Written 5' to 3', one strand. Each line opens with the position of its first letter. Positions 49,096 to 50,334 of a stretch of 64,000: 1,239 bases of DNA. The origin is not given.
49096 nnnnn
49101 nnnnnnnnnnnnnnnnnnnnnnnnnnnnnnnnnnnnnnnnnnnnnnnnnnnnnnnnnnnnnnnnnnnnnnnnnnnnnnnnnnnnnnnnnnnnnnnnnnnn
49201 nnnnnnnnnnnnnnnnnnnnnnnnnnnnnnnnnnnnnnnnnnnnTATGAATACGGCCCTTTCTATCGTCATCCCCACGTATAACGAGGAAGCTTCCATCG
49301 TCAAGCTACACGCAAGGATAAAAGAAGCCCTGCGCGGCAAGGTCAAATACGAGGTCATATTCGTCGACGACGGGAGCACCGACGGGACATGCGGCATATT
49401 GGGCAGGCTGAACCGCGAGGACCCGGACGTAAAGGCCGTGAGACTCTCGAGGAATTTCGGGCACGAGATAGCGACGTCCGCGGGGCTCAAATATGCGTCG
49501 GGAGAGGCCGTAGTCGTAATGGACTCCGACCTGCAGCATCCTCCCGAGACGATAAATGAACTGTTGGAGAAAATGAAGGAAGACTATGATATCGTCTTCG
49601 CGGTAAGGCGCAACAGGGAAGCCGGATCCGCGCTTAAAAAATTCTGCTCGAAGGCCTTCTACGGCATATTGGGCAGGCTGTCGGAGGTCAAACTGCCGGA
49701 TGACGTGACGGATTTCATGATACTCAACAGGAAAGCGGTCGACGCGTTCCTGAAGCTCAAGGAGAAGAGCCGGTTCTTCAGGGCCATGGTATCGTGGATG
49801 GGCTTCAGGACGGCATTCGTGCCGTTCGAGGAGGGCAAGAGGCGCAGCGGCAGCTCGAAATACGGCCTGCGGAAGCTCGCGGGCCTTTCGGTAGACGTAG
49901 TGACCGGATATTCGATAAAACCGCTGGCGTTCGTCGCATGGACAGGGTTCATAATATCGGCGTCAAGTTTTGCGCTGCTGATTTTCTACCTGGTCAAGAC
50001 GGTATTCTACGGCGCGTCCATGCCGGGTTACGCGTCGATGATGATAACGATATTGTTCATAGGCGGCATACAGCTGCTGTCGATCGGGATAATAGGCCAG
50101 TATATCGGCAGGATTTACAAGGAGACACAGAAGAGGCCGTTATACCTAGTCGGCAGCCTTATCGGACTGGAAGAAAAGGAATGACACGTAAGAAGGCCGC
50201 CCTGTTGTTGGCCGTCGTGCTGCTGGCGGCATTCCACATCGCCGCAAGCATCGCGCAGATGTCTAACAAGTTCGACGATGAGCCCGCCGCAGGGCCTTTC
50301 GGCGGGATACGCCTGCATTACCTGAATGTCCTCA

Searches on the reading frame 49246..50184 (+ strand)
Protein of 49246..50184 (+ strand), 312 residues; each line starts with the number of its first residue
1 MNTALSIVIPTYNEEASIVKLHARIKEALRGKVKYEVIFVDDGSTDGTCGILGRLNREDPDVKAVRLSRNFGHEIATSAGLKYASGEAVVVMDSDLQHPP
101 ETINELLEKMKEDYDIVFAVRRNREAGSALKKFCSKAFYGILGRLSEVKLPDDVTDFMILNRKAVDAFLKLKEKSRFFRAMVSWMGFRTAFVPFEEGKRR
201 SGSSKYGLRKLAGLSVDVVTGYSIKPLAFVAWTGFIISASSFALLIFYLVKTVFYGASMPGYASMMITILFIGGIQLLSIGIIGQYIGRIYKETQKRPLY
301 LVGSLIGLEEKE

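Call 9: search_protein_families(library=pfam, proteins=[window:49246-50184:+])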
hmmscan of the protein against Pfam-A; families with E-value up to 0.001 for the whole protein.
window:49246-50184:+ (312 aa): 3 families
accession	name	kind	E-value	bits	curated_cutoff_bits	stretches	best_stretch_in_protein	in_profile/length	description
PF00535.33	Glycos_transf_2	-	9.8e-35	120.4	23.3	1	6-166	1-165/168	Glycosyl transferase family 2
PF13506.12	Glyco_transf_21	-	5.2e-05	23.2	21.7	1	78-147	23-93/174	Glycosyl transferase family 21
PF10111.15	Glyco_tranf_2_2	-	0.00037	20.5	27.3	1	6-112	1-113/276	Glycosyltransferase like family 2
